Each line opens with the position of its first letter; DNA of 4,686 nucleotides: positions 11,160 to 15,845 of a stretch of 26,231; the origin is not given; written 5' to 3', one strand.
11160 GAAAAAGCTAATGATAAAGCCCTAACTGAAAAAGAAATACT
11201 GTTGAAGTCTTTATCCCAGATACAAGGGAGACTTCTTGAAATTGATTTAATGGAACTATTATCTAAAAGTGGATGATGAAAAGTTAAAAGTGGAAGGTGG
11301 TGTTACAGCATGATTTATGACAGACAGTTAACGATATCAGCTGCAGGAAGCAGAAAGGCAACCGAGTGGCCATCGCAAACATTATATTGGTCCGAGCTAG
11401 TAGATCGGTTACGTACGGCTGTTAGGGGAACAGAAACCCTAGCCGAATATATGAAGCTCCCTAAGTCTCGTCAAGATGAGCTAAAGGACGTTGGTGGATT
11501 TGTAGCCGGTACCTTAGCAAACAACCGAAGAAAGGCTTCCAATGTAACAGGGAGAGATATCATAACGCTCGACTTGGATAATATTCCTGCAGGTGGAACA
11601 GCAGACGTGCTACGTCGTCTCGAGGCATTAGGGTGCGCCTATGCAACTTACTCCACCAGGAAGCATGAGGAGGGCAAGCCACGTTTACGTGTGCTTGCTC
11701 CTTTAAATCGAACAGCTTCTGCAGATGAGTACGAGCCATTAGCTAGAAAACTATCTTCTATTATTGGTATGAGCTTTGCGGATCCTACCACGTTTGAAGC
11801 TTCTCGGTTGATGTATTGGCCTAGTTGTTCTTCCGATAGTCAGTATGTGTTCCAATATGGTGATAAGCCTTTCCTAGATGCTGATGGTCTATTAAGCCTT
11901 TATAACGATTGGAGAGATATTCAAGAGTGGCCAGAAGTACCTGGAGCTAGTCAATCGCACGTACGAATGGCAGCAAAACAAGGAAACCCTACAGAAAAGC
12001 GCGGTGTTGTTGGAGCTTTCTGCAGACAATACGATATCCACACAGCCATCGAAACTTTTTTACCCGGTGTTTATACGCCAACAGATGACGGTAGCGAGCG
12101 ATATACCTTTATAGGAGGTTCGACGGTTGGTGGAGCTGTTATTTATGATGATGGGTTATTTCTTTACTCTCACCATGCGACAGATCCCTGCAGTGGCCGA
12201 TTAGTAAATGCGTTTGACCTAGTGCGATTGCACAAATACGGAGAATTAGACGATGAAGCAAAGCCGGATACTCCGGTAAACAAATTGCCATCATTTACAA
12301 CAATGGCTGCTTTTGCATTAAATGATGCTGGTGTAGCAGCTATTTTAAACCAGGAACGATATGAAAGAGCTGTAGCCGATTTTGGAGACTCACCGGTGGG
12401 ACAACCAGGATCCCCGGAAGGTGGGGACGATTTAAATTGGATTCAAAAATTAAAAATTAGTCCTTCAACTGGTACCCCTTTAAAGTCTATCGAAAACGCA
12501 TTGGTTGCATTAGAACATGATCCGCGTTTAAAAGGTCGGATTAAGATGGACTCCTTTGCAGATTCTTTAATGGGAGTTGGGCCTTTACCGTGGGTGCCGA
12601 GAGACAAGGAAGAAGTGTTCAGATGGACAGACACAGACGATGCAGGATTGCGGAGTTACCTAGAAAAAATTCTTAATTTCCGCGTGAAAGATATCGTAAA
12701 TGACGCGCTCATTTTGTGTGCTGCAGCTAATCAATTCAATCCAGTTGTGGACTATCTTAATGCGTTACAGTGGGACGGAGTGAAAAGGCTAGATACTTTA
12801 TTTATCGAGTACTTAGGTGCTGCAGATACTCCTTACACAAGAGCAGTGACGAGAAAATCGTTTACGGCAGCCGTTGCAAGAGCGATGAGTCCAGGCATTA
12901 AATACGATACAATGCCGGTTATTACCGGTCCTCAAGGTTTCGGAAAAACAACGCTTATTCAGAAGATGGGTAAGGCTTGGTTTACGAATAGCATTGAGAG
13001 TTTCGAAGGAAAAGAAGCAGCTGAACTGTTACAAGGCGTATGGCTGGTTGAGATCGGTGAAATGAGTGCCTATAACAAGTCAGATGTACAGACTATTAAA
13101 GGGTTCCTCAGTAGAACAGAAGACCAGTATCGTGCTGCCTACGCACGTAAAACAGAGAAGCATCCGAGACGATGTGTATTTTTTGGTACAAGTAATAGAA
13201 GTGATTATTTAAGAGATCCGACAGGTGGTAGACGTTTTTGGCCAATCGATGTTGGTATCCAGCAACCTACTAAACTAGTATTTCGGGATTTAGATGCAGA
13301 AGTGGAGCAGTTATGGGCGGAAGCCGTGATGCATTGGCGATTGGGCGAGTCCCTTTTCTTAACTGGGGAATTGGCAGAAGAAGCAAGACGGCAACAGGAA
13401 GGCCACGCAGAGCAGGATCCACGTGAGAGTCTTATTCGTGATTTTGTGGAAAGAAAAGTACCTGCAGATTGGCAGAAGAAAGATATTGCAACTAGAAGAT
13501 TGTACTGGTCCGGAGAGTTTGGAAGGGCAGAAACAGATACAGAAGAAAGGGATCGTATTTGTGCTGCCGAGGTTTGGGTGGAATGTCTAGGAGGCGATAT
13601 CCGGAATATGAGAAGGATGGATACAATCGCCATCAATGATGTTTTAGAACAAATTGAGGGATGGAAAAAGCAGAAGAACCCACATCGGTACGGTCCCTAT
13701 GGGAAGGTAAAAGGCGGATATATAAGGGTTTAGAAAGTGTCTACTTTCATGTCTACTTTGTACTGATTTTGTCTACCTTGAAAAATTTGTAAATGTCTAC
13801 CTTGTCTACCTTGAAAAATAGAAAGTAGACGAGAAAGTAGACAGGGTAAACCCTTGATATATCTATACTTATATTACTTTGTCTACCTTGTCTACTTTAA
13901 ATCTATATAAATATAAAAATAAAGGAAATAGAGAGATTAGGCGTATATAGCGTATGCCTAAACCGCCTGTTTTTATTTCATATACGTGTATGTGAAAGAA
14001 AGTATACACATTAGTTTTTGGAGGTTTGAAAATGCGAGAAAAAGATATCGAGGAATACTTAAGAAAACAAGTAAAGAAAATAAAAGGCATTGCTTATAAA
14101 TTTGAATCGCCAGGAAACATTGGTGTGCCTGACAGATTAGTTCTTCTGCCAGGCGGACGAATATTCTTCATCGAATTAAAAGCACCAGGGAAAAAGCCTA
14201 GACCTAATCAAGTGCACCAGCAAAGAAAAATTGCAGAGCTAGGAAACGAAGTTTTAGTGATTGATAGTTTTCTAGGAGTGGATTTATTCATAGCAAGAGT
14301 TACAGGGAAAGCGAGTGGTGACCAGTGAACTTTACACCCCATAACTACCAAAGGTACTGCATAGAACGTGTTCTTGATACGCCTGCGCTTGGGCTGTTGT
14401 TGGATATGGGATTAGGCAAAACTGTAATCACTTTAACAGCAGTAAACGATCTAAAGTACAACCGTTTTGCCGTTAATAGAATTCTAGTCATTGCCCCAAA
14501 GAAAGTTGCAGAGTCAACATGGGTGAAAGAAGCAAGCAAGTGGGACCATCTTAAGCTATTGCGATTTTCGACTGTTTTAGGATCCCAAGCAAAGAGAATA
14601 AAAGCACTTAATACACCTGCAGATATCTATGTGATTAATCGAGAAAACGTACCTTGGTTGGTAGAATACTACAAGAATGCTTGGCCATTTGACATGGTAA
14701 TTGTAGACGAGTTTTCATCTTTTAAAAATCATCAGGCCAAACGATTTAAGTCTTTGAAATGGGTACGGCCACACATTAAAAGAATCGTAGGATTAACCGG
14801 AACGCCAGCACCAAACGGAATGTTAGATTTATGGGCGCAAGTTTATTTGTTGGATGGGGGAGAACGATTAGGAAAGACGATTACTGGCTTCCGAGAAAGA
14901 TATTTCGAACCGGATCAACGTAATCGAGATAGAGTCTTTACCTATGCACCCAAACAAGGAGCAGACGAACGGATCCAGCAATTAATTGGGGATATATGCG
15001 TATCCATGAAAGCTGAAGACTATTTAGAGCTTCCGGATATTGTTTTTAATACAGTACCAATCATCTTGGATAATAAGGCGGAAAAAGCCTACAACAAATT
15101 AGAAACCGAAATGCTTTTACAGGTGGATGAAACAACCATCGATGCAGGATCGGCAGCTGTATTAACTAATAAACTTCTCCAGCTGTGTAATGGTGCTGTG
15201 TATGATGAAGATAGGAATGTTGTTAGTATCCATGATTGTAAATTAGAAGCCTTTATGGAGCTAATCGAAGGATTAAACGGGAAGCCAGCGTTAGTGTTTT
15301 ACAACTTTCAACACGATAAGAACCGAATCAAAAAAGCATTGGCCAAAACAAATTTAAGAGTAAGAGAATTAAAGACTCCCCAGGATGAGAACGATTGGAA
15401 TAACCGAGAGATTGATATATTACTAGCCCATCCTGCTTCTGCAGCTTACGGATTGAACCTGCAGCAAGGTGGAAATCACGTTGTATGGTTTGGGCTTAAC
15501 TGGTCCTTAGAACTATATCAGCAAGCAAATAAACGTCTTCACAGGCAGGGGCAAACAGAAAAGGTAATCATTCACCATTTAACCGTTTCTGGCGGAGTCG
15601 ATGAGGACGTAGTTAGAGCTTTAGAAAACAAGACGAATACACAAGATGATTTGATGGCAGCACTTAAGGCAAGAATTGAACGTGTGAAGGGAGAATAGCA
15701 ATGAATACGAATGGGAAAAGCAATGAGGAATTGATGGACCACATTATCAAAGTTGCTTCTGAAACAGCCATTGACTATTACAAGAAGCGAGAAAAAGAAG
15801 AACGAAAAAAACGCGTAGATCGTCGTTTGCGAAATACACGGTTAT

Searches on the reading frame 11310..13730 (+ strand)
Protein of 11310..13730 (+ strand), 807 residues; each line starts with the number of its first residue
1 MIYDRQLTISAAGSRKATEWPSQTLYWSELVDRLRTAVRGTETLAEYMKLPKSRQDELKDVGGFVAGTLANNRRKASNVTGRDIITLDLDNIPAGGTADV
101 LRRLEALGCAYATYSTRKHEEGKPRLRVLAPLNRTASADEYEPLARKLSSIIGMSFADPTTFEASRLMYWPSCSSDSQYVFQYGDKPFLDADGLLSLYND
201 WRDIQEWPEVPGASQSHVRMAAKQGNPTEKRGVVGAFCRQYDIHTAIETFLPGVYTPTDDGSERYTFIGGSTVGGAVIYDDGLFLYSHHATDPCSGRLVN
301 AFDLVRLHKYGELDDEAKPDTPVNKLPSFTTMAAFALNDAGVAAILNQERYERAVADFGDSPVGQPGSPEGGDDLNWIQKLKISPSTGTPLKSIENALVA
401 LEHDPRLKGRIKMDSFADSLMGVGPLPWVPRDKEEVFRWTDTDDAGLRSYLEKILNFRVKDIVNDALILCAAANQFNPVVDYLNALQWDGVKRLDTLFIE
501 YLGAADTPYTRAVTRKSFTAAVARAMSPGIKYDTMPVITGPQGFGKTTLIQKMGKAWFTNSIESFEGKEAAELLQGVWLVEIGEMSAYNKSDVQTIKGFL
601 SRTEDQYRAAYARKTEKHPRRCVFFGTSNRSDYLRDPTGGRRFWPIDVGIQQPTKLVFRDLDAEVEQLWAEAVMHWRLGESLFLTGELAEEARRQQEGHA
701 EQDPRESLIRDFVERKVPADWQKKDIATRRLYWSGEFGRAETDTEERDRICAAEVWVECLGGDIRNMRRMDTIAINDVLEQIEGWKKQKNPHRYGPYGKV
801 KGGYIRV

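Call 8: search_protein_families(library=pfam, proteins=[window:11310-13730:+], max_evalue=0.01)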
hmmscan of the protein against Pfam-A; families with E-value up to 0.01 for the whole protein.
window:11310-13730:+ (807 aa): 2 families
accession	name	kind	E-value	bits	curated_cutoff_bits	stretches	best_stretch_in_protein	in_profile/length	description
PF05272.17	VapE-like_dom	-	3.4e-80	269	25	1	483-699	1-215/217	Virulence-associated protein E-like domain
PF19263.5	DUF5906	-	1.5e-05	26.1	27.6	1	539-638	2-110/114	Family of unknown function (DUF5906)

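Call 9: search_protein_families(library=phrogs, proteins=[window:11310-13730:+], max_evalue=0.001)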
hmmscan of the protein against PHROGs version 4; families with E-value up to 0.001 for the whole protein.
window:11310-13730:+ (807 aa): 13 families
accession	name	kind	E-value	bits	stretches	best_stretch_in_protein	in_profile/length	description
phrog_256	-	DNA, RNA and nucleotide metabolism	0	1064.3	1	3-805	2-793/798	DNA helicase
phrog_1313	-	DNA, RNA and nucleotide metabolism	5.7e-126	422.7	1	375-806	136-554/568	DNA helicase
phrog_9765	-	DNA, RNA and nucleotide metabolism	3.4e-114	383.7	1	2-431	14-434/939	DNA primase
phrog_15962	-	DNA, RNA and nucleotide metabolism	5.8e-54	184.6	1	389-720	402-741/835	DNA primase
phrog_16593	-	DNA, RNA and nucleotide metabolism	4.9e-42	145.2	1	463-682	488-707/823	DNA primase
phrog_2249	-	DNA, RNA and nucleotide metabolism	1.5e-33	117.5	1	472-733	470-701/802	DNA primase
phrog_36873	-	DNA, RNA and nucleotide metabolism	3.5e-31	108.8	1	458-715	472-726/1082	DNA helicase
phrog_4630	-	DNA, RNA and nucleotide metabolism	2.5e-19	70.4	1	487-649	195-366/581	DNA primase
phrog_3228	-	DNA, RNA and nucleotide metabolism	1.7e-11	44.2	1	35-184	44-190/766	replicative helicase-primase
phrog_1829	-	DNA, RNA and nucleotide metabolism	4.9e-06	26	1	520-733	491-714/772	DNA primase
phrog_296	-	integration and excision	2.7e-05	24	0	508-552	293-337/626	DNA transposition protein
phrog_22020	-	unknown function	8.1e-05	24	1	740-786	5-52/84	-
phrog_1156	-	DNA, RNA and nucleotide metabolism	0.00058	19.5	1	526-719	550-765/855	DNA primase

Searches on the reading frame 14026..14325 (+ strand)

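Call 8: search_protein_families(library=pfam, proteins=[window:14026-14325:+], max_evalue=0.01)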
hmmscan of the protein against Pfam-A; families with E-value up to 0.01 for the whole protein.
window:14026-14325:+ (100 aa): 0 families

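Call 9: search_protein_families(library=phrogs, proteins=[window:14026-14325:+], max_evalue=0.001)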
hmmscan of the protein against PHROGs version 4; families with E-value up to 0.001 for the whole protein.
window:14026-14325:+ (100 aa): 4 families
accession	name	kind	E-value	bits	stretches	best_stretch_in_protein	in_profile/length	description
phrog_93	-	DNA, RNA and nucleotide metabolism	1.9e-29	103.8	1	1-94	350-443/613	endonuclease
phrog_824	-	unknown function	6.7e-07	30.5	1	33-83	113-165/265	-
phrog_5702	-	DNA, RNA and nucleotide metabolism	7.1e-07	30.1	1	33-81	6-55/70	Holliday junction resolvase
phrog_2165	-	DNA, RNA and nucleotide metabolism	6.7e-05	23.7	1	2-66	1-64/141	DNA helicase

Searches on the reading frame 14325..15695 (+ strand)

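Call 8: search_protein_families(library=pfam, proteins=[window:14325-15695:+], max_evalue=0.01)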
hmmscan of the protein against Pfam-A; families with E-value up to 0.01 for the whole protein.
window:14325-15695:+ (457 aa): 5 families
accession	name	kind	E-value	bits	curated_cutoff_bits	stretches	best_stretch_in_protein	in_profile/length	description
PF00176.29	SNF2-rel_dom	-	9.9e-20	71.2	24.9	1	24-282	21-276/290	SNF2-related domain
PF00270.35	DEAD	-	6.2e-08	33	26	1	8-162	3-161/167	DEAD/DEAH box helicase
PF04851.21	ResIII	-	8.5e-07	29.5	22.5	1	3-161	2-162/164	Type III restriction enzyme, res subunit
PF00271.37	Helicase_C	-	3.4e-06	27.7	23.5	1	306-409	2-110/110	Helicase conserved C-terminal domain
PF13245.12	AAA_19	-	0.00032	21.3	25.1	0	13-139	5-108/134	AAA domain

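Call 9: search_protein_families(library=phrogs, proteins=[window:14325-15695:+], max_evalue=0.001)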
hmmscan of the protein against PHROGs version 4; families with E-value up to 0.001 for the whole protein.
window:14325-15695:+ (457 aa): 8 families
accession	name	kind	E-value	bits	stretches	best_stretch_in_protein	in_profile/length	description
phrog_62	-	DNA, RNA and nucleotide metabolism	6.9e-177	591.7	1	1-455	693-1144/1881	DNA helicase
phrog_11354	-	unknown function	9.9e-44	148.7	1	346-454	5-115/116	-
phrog_29996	-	unknown function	5.7e-13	48.7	1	27-437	750-1157/1189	-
phrog_16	-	DNA, RNA and nucleotide metabolism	1.8e-11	44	1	1-425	269-604/986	DNA helicase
phrog_23807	-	unknown function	7.8e-08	31.5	1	358-425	583-649/1053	-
phrog_11801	-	other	5.7e-07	28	0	355-447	1404-1496/2269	DNA methyltransferase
phrog_1685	-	unknown function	4.2e-05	21.9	0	356-447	1461-1552/2278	-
phrog_24008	-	DNA, RNA and nucleotide metabolism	0.00032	19.7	0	14-176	490-648/1006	helicase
